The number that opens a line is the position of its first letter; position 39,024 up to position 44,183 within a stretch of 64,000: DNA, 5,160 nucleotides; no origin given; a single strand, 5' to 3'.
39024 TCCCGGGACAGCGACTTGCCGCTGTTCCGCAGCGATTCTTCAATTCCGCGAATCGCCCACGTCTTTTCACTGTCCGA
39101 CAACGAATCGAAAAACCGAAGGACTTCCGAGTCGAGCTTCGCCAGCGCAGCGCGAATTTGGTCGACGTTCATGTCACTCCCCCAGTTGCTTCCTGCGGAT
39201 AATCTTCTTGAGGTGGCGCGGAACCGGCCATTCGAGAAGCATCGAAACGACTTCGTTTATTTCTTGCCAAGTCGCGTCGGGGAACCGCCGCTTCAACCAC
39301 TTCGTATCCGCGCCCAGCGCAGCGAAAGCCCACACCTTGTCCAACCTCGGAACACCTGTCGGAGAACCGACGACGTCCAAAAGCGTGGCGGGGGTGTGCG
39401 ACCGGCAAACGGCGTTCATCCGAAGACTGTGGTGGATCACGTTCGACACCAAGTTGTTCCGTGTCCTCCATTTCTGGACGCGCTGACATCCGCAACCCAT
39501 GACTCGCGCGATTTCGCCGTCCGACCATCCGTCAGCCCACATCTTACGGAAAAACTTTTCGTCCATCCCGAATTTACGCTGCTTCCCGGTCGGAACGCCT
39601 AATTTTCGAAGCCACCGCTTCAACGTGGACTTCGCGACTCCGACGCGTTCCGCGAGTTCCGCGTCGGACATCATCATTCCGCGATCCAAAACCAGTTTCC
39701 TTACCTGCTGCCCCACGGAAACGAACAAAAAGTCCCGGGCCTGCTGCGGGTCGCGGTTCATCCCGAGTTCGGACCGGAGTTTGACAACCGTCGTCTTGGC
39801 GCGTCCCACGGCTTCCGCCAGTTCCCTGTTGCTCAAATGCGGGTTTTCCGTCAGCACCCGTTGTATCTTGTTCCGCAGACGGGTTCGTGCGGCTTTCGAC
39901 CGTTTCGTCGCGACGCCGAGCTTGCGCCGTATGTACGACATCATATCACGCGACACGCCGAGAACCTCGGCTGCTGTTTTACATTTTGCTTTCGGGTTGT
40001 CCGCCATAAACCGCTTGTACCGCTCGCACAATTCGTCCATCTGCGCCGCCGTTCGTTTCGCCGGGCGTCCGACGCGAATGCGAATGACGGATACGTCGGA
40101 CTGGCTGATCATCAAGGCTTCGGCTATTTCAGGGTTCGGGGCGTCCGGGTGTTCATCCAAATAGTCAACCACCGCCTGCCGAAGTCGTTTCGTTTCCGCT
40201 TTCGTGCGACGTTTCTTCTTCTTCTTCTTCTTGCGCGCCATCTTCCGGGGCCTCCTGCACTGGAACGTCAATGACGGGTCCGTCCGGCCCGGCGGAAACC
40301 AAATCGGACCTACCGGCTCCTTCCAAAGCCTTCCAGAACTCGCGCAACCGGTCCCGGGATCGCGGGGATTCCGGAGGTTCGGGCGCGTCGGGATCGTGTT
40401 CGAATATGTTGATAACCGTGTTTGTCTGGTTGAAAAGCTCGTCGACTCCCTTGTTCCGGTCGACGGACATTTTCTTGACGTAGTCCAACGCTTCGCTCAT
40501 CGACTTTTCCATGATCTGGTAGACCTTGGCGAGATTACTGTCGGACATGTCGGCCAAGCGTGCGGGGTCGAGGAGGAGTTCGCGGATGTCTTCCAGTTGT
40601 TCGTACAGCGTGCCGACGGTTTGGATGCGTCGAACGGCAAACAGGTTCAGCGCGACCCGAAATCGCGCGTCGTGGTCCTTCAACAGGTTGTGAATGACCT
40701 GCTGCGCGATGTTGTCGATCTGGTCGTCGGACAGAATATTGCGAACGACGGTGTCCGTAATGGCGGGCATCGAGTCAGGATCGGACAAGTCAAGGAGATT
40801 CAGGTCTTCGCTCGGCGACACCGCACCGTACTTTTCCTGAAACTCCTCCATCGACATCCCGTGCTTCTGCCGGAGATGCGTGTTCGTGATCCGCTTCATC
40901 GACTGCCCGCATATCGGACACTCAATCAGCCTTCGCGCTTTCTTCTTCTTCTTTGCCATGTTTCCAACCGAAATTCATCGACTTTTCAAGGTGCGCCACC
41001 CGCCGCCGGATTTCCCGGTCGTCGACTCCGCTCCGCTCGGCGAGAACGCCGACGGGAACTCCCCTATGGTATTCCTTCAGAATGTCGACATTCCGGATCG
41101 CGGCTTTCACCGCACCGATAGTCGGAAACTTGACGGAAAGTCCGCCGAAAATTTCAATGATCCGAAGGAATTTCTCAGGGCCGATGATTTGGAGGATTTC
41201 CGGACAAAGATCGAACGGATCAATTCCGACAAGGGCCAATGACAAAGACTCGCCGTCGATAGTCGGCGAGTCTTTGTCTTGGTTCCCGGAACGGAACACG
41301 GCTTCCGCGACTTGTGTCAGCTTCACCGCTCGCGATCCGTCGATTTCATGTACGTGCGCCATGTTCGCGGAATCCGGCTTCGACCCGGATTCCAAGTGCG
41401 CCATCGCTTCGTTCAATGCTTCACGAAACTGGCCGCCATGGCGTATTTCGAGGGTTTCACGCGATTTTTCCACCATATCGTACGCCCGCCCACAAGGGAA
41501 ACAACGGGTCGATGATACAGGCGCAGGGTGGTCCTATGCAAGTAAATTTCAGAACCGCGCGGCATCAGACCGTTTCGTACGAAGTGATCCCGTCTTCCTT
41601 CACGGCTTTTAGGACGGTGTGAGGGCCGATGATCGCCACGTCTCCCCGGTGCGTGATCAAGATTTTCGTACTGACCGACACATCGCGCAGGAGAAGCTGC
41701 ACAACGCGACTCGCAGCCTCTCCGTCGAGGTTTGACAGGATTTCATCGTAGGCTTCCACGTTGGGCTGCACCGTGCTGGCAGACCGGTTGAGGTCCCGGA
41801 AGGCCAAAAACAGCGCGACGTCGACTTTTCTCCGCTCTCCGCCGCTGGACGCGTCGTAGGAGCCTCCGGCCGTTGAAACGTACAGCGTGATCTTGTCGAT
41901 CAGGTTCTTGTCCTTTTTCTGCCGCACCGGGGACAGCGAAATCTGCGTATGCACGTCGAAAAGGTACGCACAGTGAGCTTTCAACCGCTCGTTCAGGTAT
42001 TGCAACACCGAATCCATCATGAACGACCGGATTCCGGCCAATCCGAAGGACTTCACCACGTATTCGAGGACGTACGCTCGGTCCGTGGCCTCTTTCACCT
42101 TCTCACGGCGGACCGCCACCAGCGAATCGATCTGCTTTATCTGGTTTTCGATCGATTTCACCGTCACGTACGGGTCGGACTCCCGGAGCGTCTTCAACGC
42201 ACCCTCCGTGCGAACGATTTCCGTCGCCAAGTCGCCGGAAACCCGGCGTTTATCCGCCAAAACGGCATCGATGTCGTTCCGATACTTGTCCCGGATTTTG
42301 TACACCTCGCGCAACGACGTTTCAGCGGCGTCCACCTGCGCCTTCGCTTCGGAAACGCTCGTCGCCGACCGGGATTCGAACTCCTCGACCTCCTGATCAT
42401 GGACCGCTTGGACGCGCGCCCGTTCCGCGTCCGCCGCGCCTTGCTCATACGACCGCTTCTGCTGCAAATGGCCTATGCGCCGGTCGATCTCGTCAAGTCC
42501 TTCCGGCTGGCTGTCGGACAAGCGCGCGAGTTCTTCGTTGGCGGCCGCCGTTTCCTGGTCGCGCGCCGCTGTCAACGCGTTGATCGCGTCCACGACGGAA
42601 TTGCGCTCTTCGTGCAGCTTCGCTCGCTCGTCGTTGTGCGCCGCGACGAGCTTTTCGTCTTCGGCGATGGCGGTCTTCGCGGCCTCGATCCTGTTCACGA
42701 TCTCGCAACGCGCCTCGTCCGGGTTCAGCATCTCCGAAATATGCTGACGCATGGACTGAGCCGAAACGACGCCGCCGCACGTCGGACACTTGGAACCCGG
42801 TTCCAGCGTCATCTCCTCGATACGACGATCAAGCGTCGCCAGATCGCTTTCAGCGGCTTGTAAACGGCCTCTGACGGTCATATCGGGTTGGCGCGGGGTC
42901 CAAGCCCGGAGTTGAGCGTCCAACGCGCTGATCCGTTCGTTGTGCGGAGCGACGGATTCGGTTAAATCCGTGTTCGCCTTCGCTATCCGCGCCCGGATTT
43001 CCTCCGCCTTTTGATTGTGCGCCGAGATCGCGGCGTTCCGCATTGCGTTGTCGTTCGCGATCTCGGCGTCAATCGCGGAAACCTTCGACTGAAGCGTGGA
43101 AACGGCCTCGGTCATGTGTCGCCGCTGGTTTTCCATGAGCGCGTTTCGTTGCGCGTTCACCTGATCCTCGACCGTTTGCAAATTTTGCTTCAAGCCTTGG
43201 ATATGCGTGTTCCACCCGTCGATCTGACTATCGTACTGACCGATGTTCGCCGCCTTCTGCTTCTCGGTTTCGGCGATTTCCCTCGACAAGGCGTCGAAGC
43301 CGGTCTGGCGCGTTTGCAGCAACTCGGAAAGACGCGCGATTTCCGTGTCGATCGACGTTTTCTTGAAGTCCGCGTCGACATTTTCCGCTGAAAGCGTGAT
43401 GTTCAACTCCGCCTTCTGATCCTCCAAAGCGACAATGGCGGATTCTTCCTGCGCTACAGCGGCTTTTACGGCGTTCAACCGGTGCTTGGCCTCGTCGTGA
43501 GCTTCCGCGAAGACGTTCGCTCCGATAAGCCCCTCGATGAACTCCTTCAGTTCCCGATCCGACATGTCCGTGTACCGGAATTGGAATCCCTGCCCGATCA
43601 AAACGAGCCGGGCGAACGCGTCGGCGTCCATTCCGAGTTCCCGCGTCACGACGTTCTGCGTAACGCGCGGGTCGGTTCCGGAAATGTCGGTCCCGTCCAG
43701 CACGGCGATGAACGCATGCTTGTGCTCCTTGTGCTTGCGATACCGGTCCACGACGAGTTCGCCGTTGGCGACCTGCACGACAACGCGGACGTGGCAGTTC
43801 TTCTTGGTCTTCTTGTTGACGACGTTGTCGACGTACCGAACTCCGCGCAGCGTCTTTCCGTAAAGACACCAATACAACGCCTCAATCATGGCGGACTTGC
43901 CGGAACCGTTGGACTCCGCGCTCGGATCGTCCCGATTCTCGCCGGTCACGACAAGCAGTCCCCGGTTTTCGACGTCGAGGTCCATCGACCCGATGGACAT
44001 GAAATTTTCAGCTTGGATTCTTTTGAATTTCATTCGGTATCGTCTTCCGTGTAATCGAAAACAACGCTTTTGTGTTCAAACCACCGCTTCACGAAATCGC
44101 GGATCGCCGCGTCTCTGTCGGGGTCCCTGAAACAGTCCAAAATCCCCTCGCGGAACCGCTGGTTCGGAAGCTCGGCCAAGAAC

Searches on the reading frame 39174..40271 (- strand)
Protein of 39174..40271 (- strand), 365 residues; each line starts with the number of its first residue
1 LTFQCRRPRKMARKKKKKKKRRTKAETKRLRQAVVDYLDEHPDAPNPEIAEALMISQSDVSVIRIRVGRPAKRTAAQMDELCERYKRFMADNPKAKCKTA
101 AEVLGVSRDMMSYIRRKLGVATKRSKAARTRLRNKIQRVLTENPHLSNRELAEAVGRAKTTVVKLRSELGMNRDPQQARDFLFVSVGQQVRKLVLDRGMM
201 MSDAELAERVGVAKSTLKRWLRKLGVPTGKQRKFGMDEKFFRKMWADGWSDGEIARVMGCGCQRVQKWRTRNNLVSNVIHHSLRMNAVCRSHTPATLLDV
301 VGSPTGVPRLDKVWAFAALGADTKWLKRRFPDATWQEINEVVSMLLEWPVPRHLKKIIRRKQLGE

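Call 14: search_protein_families(library=phrogs, proteins=[window:39174-40271:-], max_evalue=0.001)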
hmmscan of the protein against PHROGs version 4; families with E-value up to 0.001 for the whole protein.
window:39174-40271:- (365 aa): 20 families
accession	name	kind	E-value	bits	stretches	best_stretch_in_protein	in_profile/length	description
phrog_14131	-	DNA, RNA and nucleotide metabolism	1.3e-14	55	1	72-239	124-292/351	DNA binding protein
phrog_664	-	DNA, RNA and nucleotide metabolism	3.7e-12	47.5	1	122-237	27-137/210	DNA binding protein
phrog_8446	-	DNA, RNA and nucleotide metabolism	1.3e-10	42.3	1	190-271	20-95/211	HNH endonuclease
phrog_12058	-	unknown function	1.7e-10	40.8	1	144-271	400-519/768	-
phrog_1687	-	transcription regulation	1.6e-08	35.7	0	14-60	51-97/162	MarR family transcrition regulator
phrog_7061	-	DNA, RNA and nucleotide metabolism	3.6e-08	34.8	0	200-224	44-68/70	HTH DNA binding protein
phrog_323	-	transcription regulation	4e-08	34.2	0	145-271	57-187/319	transcriptional regulator, D5-like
phrog_4494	-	unknown function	7.2e-08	33.9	0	14-58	44-89/109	-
phrog_4441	-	DNA, RNA and nucleotide metabolism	8.8e-08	33.4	0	249-277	19-47/98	HTH DNA binding protein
phrog_8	-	transcription regulation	1e-07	32.8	1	101-223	58-193/346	transcriptional regulator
phrog_633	-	transcription regulation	2.5e-07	32.2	0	31-63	4-36/111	transcriptional regulator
phrog_4779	-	transcription regulation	6.5e-07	30.8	0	201-223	16-38/98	transcriptional regulator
phrog_725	-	transcription regulation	2.2e-05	25.4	0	175-221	9-46/101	CII-like regulator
phrog_7545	-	DNA, RNA and nucleotide metabolism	3.9e-05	24.9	0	190-281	10-87/160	HNH endonuclease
phrog_2328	-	transcription regulation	6.5e-05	23.7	0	200-228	28-56/128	transcriptional repressor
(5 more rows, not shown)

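Call 15: search_protein_families(library=pfam, proteins=[window:39174-40271:-], max_evalue=0.001)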
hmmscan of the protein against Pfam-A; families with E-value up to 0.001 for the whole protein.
window:39174-40271:- (365 aa): 21 families
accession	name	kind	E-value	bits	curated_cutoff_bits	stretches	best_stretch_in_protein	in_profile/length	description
PF13384.12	HTH_23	-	1.5e-13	50.5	24.6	0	244-271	13-40/50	Homeodomain-like domain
PF13412.12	HTH_24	-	4.2e-13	49.1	21.9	1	134-162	6-34/48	Winged helix-turn-helix DNA-binding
PF13404.12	HTH_AsnC-type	-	1.4e-11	44.5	27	0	136-162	8-34/42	AsnC-type helix-turn-helix domain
PF13518.12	HTH_28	-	2.8e-08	34.1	25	0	202-223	14-35/52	Helix-turn-helix domain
PF09339.16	HTH_IclR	-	1.2e-07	31.8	22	0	202-224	20-42/52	IclR helix-turn-helix domain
PF01047.28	MarR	-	9.1e-07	29.1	24.6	0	204-224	21-41/59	MarR family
PF01381.28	HTH_3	-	2.7e-06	27.7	23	0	200-228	9-37/55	Helix-turn-helix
PF08281.18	Sigma70_r4_2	-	1.4e-05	25.1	25.7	0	247-271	25-49/54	Sigma-70, region 4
PF13936.12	HTH_38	-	1.5e-05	25.1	27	0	133-163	10-38/44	Helix-turn-helix domain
PF12728.13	HTH_17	-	3.9e-05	24.3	27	0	201-224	2-25/51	Helix-turn-helix domain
PF07037.17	YfeC-like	-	5.8e-05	23.8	22.9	0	201-229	1-29/122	Transcription regulator YfeC-like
PF02042.20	RWP-RK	-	6.7e-05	23.2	29.3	0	201-227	13-39/49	RWP-RK domain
PF01418.23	HTH_6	-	9.6e-05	22.7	28.3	0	136-172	25-61/77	Helix-turn-helix domain, rpiR family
PF02796.21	HTH_7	-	0.00026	21.5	23.8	0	201-223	22-44/45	Helix-turn-helix domain of resolvase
PF13022.12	HTH_Tnp_1_2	-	0.00032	21.2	27.9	0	200-223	26-49/122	Helix-turn-helix of insertion element transposase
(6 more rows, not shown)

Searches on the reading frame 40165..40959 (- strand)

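Call 14: search_protein_families(library=phrogs, proteins=[window:40165-40959:-], max_evalue=0.001)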
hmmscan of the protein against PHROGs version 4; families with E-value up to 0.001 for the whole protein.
window:40165-40959:- (264 aa): 1 family
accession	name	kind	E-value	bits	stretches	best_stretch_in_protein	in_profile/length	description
phrog_22215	-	unknown function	1.3e-06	29.4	1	11-46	3-37/324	-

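Call 15: search_protein_families(library=pfam, proteins=[window:40165-40959:-], max_evalue=0.001)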
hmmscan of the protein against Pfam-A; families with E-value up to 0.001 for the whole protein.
window:40165-40959:- (264 aa): 1 family
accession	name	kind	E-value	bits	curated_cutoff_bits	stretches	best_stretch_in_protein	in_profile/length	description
PF05443.17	ROS_MUCR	-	5.2e-06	27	25.4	1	8-45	61-97/123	ROS/MUCR transcriptional regulator protein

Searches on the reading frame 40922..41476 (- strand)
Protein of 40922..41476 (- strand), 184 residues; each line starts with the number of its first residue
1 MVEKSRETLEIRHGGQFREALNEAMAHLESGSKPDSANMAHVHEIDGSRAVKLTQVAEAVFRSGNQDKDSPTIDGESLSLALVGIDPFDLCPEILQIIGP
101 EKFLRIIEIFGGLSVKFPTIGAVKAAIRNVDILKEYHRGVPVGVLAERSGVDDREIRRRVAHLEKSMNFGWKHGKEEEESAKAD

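Call 14: search_protein_families(library=phrogs, proteins=[window:40922-41476:-], max_evalue=0.001)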
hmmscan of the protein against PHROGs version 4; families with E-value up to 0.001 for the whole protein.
window:40922-41476:- (184 aa): 1 family
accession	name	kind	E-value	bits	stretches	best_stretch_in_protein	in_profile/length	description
phrog_836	-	transcription regulation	9e-06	26.8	1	94-162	51-119/133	late transcriptional activator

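Call 15: search_protein_families(library=pfam, proteins=[window:40922-41476:-], max_evalue=0.001)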
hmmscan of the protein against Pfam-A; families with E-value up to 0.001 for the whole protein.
window:40922-41476:- (184 aa): 0 families

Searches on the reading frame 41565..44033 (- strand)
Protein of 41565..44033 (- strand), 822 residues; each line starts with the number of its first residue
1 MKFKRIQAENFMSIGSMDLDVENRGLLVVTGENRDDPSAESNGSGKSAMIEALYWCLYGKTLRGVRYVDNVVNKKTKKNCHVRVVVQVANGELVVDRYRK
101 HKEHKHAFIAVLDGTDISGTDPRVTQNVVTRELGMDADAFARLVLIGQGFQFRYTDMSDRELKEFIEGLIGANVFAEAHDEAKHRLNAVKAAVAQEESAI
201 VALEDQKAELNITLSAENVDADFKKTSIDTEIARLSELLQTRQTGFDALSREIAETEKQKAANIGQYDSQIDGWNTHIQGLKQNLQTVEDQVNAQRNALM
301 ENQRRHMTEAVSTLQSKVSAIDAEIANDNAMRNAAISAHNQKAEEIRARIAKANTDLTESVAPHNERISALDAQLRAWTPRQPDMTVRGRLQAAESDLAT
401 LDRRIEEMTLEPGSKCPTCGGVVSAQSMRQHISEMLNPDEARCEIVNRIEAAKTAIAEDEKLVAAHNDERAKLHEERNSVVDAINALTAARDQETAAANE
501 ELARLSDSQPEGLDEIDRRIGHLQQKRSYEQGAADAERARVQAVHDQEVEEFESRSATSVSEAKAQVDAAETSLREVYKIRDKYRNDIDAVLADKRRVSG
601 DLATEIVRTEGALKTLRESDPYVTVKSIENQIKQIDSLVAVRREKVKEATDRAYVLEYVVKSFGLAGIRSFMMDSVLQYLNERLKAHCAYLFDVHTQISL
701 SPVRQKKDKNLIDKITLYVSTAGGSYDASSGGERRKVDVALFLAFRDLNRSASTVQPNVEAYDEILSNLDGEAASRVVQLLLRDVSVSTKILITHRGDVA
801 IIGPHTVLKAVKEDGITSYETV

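Call 14: search_protein_families(library=phrogs, proteins=[window:41565-44033:-], max_evalue=0.001)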
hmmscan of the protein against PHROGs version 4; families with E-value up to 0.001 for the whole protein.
window:41565-44033:- (822 aa): 3 families
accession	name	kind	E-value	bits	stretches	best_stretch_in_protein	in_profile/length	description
phrog_77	-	DNA, RNA and nucleotide metabolism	3.9e-83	281.5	1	1-818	296-951/967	SbcC-like subunit of palindrome specific endonuclease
phrog_21388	-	DNA, RNA and nucleotide metabolism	7.4e-34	117.5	1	1-107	2-107/126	exonuclease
phrog_23144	-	unknown function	0.00081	20.7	0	281-353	35-107/137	-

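Call 15: search_protein_families(library=pfam, proteins=[window:41565-44033:-], max_evalue=0.001)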
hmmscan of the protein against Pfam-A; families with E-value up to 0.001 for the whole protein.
window:41565-44033:- (822 aa): 3 families
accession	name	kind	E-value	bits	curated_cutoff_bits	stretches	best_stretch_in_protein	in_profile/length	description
PF13476.12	AAA_23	-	5.3e-12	47.2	27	1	5-231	1-155/201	AAA domain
PF02463.25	SMC_N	-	7.1e-08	32.6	40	1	5-800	4-202/220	RecF/RecN/SMC N terminal domain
PF13175.12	AAA_15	-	0.00028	21.1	32.1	1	1-361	1-264/374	AAA ATPase domain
